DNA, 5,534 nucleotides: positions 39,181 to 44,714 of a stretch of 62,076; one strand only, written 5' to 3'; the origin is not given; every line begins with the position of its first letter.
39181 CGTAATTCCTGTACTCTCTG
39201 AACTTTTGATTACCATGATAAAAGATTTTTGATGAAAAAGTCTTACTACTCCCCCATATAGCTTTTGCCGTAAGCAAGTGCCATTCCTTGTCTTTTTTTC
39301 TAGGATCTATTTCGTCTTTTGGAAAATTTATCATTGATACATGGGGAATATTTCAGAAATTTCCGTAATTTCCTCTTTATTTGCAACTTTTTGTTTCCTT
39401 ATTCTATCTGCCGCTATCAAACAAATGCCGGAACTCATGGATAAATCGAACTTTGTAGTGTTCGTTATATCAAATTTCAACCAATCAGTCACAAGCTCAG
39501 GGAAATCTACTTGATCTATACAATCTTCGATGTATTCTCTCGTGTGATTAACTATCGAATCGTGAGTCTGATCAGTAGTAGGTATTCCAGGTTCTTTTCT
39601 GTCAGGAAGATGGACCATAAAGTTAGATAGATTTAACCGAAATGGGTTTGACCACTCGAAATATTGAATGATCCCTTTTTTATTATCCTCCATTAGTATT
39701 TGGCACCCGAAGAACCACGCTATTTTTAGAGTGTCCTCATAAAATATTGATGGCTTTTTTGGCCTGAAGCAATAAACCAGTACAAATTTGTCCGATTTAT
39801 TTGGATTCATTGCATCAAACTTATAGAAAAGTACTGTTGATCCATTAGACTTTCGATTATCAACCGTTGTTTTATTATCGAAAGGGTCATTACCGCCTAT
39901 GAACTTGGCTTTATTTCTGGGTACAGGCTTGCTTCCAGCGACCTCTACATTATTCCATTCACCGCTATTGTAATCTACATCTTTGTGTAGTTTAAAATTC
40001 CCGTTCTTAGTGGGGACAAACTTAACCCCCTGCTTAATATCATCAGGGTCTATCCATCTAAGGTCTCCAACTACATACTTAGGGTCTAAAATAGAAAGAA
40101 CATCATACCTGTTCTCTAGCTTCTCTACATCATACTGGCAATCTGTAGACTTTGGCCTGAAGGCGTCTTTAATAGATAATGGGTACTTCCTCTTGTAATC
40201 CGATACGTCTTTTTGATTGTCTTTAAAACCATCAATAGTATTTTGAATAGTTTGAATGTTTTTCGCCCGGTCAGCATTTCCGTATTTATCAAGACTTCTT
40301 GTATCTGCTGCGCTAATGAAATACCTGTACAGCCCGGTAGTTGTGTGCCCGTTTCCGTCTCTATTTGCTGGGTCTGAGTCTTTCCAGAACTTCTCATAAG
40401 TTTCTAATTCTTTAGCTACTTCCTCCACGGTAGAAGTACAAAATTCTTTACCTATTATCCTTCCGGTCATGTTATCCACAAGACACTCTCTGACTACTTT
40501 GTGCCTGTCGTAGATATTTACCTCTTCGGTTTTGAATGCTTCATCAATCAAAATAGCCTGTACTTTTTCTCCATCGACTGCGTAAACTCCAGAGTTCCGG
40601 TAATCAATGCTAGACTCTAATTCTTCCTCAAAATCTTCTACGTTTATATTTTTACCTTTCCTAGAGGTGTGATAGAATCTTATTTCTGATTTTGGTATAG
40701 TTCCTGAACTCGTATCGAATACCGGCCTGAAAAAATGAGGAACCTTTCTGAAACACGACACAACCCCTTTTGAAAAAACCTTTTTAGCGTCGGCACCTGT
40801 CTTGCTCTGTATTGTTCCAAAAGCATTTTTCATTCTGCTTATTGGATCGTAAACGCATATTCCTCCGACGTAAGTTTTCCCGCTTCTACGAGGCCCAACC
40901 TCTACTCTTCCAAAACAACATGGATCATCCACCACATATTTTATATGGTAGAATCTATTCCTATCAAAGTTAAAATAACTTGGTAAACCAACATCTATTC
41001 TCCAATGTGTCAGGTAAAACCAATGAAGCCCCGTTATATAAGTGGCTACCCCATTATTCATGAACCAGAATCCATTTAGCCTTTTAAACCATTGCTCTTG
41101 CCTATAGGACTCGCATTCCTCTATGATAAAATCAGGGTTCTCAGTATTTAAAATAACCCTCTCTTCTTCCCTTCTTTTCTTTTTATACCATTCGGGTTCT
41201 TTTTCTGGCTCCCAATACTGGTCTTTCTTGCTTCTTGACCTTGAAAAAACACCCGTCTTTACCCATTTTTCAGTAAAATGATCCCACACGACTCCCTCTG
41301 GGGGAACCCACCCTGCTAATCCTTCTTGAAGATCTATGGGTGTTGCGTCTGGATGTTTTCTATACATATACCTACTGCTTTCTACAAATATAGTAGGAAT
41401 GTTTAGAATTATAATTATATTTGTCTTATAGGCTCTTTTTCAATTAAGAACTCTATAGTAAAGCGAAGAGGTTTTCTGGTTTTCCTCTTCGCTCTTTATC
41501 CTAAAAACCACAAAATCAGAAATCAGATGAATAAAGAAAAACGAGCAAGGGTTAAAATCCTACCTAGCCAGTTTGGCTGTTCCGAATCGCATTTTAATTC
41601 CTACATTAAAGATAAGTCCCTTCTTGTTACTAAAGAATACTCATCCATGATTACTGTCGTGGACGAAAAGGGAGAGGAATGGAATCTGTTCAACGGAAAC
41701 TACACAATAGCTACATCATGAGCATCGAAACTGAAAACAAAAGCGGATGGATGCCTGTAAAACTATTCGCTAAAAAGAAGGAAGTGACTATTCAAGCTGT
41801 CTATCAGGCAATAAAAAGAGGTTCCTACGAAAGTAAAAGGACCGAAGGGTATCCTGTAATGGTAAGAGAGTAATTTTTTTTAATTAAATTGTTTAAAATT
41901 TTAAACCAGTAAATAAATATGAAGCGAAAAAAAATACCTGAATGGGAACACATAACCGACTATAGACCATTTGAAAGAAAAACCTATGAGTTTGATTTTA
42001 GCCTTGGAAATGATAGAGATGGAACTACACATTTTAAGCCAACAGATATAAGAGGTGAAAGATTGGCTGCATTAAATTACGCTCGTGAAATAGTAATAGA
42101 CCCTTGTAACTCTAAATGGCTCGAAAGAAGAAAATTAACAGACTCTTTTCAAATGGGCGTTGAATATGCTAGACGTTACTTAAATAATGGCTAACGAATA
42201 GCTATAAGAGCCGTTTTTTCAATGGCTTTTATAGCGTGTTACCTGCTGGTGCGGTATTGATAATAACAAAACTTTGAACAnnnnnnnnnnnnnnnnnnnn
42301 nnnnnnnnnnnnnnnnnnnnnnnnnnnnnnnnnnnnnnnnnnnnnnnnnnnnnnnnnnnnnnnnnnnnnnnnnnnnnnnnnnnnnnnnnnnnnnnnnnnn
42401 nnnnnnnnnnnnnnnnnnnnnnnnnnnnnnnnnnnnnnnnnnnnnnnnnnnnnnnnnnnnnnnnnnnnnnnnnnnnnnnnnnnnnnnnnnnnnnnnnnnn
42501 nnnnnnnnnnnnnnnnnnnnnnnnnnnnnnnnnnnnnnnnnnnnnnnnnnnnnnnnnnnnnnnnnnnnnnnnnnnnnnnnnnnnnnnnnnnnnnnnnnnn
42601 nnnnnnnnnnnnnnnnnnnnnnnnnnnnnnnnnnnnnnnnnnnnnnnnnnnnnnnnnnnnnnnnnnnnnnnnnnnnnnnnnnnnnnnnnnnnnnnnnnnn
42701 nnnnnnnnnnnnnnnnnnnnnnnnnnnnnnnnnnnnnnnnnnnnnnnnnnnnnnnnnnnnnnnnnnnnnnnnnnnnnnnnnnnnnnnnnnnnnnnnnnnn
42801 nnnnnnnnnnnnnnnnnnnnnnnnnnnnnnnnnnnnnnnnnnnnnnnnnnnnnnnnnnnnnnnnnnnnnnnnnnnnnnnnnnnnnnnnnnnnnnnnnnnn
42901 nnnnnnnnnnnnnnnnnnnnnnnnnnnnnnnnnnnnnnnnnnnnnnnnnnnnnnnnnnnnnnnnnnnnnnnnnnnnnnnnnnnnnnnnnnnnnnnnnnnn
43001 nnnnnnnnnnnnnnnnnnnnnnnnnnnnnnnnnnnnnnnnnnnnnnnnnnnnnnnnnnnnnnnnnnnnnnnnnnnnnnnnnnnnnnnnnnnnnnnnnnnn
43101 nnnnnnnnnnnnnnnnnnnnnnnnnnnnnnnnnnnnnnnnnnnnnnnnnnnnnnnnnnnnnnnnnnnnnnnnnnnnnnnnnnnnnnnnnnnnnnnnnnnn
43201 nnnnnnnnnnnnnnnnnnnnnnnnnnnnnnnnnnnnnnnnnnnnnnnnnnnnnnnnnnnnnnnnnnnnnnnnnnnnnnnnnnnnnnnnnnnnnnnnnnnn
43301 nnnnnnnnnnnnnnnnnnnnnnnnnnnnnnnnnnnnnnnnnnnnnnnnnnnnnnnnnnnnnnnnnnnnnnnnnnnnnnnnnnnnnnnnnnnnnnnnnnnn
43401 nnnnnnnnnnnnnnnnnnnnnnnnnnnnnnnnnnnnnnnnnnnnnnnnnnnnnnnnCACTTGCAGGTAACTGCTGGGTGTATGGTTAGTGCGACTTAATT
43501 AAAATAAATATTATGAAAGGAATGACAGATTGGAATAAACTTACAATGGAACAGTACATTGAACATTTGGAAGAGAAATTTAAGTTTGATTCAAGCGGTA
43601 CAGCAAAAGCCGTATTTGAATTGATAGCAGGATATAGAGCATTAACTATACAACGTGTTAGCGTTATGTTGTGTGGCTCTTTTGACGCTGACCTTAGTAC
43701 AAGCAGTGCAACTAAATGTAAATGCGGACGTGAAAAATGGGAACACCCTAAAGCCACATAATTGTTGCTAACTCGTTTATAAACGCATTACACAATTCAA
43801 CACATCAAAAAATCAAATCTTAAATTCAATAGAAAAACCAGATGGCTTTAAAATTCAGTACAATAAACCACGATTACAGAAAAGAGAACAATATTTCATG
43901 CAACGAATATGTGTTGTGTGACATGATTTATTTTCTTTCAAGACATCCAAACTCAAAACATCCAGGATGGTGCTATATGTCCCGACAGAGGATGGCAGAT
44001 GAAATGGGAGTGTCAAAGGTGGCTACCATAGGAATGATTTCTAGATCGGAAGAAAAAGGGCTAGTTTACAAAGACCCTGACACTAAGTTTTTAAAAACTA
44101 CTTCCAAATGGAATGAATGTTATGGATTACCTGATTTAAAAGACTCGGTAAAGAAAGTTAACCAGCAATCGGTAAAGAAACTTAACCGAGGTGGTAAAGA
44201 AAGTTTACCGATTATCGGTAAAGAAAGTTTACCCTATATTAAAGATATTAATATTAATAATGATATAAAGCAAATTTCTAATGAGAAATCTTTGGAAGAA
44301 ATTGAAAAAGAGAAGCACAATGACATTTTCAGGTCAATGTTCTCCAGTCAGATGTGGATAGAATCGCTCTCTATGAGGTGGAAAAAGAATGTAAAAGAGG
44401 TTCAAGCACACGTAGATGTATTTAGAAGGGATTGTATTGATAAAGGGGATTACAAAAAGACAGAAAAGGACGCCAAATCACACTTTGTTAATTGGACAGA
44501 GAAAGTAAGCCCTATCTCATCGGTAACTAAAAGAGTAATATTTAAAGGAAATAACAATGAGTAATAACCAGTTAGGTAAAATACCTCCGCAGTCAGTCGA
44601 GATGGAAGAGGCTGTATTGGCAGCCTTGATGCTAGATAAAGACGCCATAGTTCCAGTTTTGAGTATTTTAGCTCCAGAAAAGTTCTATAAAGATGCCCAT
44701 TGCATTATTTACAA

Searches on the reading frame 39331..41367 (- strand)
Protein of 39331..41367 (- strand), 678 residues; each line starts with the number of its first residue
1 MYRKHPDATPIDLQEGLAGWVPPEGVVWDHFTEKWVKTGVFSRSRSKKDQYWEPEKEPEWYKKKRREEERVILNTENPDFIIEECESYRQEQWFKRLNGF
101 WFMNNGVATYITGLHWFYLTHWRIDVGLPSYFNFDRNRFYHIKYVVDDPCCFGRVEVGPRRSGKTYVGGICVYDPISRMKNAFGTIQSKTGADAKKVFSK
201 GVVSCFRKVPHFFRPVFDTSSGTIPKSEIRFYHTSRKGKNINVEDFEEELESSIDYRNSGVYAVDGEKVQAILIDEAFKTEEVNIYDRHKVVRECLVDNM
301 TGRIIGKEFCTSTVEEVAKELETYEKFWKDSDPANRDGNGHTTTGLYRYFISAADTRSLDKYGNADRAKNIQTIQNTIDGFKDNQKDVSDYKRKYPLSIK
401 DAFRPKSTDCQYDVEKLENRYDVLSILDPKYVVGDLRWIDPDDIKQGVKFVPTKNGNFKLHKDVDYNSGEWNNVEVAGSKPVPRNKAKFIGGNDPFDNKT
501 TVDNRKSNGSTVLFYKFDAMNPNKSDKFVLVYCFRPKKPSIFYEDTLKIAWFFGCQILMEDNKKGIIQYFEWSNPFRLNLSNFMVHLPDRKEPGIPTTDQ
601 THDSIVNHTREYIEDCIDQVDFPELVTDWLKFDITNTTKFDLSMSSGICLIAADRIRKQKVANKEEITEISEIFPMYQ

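Call 28: search_protein_families(library=pfam, proteins=[window:39331-41367:-], max_evalue=0.01)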
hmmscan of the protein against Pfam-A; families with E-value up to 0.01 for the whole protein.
window:39331-41367:- (678 aa): 0 families

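Call 29: search_protein_families(library=phrogs, proteins=[window:39331-41367:-], max_evalue=0.001)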
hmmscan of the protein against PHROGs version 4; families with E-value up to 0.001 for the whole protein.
window:39331-41367:- (678 aa): 1 family
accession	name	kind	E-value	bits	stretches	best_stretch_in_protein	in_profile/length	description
phrog_6681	-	head and packaging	1.2e-68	233.1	1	45-666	55-738/758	terminase large subunit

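Call 31: search_dna_similar(query=window:39331-41367:-, collection=phages, mode=protein, max_rows=15)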
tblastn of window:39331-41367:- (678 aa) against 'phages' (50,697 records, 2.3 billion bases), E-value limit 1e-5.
Records with a match: 87; places in all: 87; records where one place covers at least 80% of the query: 87.
Best place of each record, by identity: <60% 87.
By first word of the organism name: Flavobacterium 68; Cellulophaga 15; Tenacibaculum 2; Caudoviricetes 1; Maribacter 1.
By host as written in the record: Flavobacterium sp. BAL314 68; Cellulophaga sp. HaHa_2_95 4; Cellulophaga baltica NN016038 2; Tenacibaculum sp. AHE14PA 2; Cellulophaga baltica #13 2; Cellulophaga baltica #19 2; Cellulophaga baltica NN016046 2; Cellulophaga baltica #18 2; and 3 more.
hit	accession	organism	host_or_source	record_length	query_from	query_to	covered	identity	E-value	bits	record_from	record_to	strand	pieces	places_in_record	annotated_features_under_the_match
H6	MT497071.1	Flavobacterium phage vB_FspP_elemoF_6-3D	Flavobacterium sp. BAL314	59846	83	669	87%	28.5%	2e-49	193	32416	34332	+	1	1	hypothetical protein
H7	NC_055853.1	Flavobacterium phage vB_FspP_elemoF_6-3D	Flavobacterium sp. BAL314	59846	83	669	87%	28.5%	2e-49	193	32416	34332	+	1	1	terminase large subunit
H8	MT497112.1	Flavobacterium phage vB_FspP_elemoA_6-5A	Flavobacterium sp. BAL314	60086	83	669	87%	28.5%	2e-49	193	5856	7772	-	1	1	hypothetical protein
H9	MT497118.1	Flavobacterium phage vB_FspP_elemoA_7-9C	Flavobacterium sp. BAL314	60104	83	669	87%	28.5%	2e-49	193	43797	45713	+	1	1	hypothetical protein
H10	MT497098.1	Flavobacterium phage vB_FspP_elemoC_15-9A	Flavobacterium sp. BAL314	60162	83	669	87%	28.5%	2e-49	193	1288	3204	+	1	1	hypothetical protein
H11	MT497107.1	Flavobacterium phage vB_FspP_elemoC_3-9B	Flavobacterium sp. BAL314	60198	83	669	87%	28.5%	2e-49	193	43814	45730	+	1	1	hypothetical protein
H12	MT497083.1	Flavobacterium phage vB_FspP_elemoA_11-9C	Flavobacterium sp. BAL314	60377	83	669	87%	28.5%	2e-49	193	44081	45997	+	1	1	hypothetical protein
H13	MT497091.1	Flavobacterium phage vB_FspP_elemoD_13-5B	Flavobacterium sp. BAL314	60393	83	669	87%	28.5%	2e-49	193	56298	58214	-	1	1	hypothetical protein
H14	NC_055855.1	Flavobacterium phage vB_FspP_elemoD_13-5B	Flavobacterium sp. BAL314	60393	83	669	87%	28.5%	2e-49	193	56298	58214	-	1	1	terminase large subunit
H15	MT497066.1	Flavobacterium phage vB_FspP_elemoC_13-1C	Flavobacterium sp. BAL314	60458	83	669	87%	28.5%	2e-49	193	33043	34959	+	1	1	hypothetical protein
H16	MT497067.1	Flavobacterium phage vB_FspP_elemoC_14-1A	Flavobacterium sp. BAL314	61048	83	669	87%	28.5%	2e-49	193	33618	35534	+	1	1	hypothetical protein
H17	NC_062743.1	Flavobacterium phage vB_FspP_elemoC_14-1A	Flavobacterium sp. BAL314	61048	83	669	87%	28.5%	2e-49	193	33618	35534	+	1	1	terminase large subunit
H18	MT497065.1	Flavobacterium phage vB_FspP_elemoA_13-1A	Flavobacterium sp. BAL314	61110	83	669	87%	28.5%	2e-49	193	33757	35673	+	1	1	hypothetical protein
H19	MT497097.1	Flavobacterium phage vB_FspP_elemoA_15-3D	Flavobacterium sp. BAL314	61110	83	669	87%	28.5%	2e-49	193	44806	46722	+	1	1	hypothetical protein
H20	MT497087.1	Flavobacterium phage vB_FspP_elemoA_13-1B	Flavobacterium sp. BAL314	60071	83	669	87%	28.5%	2e-49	193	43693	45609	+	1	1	hypothetical protein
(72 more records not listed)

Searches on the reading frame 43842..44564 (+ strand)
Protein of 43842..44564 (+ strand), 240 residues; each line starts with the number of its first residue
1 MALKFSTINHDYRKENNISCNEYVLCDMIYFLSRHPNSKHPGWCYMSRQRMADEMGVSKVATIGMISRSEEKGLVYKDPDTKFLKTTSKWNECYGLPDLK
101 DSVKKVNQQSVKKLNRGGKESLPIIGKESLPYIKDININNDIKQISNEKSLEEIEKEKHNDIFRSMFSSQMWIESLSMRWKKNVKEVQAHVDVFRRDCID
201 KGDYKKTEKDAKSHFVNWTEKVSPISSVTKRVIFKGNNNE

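Call 13: search_protein_families(library=pfam, proteins=[window:43842-44564:+], max_evalue=0.1)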
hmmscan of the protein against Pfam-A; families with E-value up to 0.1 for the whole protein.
window:43842-44564:+ (240 aa): 2 families
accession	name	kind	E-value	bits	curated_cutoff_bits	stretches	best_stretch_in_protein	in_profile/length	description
PF25200.1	DUF7833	-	4.4e-12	46.2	24.3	1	166-220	4-62/63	Family of unknown function (DUF7833)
PF19237.4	DUF5889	-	0.049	14.2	27.1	1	135-188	19-73/115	Family of unknown function (DUF5889)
